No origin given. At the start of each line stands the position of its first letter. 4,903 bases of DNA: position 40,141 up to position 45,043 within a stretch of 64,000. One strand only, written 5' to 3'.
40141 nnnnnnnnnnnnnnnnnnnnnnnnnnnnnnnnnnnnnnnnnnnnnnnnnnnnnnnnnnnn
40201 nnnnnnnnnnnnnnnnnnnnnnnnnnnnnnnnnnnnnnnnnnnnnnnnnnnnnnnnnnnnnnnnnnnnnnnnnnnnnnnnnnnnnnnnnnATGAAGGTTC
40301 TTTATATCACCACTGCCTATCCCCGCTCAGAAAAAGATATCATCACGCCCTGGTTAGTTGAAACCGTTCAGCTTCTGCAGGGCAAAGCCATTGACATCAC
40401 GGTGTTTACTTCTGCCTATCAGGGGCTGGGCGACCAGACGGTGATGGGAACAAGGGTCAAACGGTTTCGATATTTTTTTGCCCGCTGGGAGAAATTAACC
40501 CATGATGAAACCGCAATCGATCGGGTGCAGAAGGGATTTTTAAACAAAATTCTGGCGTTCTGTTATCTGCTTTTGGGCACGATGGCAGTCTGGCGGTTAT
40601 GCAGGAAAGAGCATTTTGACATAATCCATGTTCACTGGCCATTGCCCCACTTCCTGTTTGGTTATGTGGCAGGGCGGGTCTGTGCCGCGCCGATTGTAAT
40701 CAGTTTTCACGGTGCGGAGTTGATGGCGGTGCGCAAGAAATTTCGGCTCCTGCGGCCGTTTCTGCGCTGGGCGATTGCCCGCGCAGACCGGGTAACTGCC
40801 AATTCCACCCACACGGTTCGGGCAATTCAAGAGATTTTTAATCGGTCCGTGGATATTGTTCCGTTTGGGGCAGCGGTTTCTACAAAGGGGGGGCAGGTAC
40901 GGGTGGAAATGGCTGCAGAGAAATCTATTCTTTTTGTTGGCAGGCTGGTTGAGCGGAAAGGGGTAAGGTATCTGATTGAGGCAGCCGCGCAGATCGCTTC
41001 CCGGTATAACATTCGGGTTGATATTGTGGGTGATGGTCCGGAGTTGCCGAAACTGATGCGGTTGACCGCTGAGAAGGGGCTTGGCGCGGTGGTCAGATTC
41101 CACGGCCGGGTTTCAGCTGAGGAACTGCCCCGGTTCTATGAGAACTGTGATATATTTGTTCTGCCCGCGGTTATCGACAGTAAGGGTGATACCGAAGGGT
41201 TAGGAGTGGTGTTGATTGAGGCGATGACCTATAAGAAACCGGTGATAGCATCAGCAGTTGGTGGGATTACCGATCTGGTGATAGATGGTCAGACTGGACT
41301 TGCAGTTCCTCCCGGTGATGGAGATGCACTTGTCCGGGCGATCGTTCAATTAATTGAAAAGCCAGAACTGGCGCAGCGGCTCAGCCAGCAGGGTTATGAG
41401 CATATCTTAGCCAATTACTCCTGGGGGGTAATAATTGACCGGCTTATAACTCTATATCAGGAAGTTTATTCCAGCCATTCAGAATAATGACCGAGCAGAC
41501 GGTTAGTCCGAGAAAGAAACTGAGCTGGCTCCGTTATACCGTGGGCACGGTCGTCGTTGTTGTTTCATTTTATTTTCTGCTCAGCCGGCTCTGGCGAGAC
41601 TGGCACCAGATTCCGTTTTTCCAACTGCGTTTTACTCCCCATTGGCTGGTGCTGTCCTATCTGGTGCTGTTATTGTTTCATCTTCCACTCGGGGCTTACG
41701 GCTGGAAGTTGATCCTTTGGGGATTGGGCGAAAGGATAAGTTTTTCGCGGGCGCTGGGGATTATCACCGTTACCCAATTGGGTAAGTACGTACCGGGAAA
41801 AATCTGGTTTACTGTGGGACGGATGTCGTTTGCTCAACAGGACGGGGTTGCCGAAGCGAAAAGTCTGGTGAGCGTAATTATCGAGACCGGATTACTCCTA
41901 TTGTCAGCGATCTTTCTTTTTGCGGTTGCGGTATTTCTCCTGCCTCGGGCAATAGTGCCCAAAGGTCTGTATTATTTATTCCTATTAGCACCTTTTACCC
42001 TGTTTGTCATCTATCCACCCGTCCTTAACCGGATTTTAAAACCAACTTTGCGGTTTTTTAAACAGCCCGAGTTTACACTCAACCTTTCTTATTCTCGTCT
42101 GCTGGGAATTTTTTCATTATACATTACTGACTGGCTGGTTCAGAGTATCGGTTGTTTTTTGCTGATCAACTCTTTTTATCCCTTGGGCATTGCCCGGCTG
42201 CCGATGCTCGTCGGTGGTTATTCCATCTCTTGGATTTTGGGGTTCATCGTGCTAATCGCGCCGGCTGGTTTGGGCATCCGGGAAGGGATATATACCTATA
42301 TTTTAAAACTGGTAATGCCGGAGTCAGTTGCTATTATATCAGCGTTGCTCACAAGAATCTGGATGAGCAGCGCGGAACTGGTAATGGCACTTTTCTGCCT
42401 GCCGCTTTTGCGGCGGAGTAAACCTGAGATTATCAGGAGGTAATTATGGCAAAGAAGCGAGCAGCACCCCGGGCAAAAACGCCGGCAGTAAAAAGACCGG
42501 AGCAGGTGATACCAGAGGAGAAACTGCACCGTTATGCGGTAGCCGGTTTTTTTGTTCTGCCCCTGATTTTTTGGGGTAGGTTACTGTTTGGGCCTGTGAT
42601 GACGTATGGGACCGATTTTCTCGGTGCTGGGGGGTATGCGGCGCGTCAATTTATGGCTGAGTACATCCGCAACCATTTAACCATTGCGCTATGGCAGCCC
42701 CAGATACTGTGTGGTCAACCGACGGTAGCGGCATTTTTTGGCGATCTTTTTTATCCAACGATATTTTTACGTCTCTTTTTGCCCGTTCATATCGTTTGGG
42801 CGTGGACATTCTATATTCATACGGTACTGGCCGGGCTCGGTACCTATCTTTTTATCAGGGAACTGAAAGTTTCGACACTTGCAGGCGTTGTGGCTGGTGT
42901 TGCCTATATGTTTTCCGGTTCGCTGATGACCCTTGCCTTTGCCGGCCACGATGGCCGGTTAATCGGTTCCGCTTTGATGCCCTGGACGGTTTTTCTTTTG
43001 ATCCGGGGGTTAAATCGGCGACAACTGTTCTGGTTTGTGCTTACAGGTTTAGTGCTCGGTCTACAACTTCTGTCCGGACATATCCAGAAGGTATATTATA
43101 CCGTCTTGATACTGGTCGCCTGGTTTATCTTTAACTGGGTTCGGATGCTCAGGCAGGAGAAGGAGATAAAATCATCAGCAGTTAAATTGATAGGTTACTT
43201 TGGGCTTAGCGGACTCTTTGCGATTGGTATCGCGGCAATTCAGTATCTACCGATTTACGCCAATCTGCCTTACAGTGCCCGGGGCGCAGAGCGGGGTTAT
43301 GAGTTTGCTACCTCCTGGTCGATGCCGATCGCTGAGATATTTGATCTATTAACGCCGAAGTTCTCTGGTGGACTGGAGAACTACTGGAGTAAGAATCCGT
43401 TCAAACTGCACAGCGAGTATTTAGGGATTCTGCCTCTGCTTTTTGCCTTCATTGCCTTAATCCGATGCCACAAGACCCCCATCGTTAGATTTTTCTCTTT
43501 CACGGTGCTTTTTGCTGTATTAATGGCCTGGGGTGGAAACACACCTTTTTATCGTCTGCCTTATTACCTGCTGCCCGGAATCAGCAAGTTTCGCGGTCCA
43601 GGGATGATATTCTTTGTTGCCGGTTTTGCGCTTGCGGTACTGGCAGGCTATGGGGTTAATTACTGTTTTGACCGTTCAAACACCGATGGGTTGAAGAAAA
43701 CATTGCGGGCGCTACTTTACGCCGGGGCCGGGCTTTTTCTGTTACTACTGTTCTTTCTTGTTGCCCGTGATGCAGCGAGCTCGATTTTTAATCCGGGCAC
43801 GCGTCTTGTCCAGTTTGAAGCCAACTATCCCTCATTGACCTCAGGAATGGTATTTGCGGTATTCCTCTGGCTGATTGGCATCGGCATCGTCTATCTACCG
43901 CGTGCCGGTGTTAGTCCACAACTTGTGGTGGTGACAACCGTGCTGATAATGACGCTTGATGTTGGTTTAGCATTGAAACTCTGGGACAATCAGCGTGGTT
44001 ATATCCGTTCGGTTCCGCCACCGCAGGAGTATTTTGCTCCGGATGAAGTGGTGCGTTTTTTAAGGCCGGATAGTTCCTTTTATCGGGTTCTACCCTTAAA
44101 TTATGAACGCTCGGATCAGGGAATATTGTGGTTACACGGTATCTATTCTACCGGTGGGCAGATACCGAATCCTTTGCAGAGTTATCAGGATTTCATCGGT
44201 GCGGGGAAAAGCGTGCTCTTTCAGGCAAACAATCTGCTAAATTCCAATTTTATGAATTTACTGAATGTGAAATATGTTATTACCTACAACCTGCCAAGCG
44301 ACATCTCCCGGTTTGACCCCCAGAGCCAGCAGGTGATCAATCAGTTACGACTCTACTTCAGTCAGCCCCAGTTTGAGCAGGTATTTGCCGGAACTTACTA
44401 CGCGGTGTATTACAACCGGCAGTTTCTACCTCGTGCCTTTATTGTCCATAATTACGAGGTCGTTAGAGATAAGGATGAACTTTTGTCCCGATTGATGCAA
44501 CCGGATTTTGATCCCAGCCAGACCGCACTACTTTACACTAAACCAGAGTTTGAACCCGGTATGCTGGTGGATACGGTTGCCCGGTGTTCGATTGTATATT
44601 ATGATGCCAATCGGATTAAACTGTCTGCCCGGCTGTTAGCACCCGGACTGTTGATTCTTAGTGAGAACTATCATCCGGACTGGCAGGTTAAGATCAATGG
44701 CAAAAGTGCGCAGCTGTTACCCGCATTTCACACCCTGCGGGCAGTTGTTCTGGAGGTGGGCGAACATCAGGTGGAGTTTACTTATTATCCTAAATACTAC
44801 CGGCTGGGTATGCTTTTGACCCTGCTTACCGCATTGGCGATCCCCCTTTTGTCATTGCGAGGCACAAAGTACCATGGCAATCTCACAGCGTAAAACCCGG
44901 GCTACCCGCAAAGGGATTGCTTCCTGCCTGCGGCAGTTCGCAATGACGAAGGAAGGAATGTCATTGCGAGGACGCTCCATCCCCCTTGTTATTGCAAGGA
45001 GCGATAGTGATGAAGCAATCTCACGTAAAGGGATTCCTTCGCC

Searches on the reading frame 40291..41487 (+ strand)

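Call 11: search_protein_families(library=pfam, proteins=[window:40291-41487:+], max_evalue=0.001)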
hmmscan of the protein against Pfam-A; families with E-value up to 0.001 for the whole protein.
window:40291-41487:+ (398 aa): 7 families
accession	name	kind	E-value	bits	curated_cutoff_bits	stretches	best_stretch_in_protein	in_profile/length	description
PF00534.26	Glycos_transf_1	-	2.4e-44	151.3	26.4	1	210-370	15-171/172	Glycosyl transferases group 1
PF13692.12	Glyco_trans_1_4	-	3e-39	134.9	27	1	211-356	2-141/142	Glycosyl transferases group 1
PF13439.12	Glyco_transf_4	-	1.1e-17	65.1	28.5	1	29-191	15-163/170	Glycosyltransferase Family 4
PF13579.12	Glyco_trans_4_4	-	4.1e-15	56.9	29.7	1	26-191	11-156/158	Glycosyl transferase 4-like domain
PF13524.12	Glyco_trans_1_2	-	3.2e-11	43.8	25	1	227-385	4-142/144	Glycosyl transferase-like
PF13477.12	Glyco_trans_4_2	-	2.6e-10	41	23.4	1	97-172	63-139/139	Glycosyl transferase 4-like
PF20706.3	GT4-conflict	-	0.00019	21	26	1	189-379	176-379/385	Family 4 Glycosyltransferase in conflict systems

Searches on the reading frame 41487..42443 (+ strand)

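Call 11: search_protein_families(library=pfam, proteins=[window:41487-42443:+], max_evalue=0.001)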
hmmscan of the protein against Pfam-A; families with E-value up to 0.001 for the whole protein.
window:41487-42443:+ (318 aa): 1 family
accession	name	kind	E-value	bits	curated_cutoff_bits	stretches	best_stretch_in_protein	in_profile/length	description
PF03706.18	LPG_synthase_TM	-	2.1e-16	60.7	33.4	1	19-291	3-292/302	Lysylphosphatidylglycerol synthase TM region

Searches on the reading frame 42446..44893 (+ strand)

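Call 11: search_protein_families(library=pfam, proteins=[window:42446-44893:+], max_evalue=0.001)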
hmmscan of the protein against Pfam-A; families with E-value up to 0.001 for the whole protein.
window:42446-44893:+ (815 aa): 1 family
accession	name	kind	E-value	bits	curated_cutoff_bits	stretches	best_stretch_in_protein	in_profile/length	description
PF09586.16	YfhO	-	1.4e-19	70.5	28.5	2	721-792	763-835/835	Bacterial membrane protein YfhO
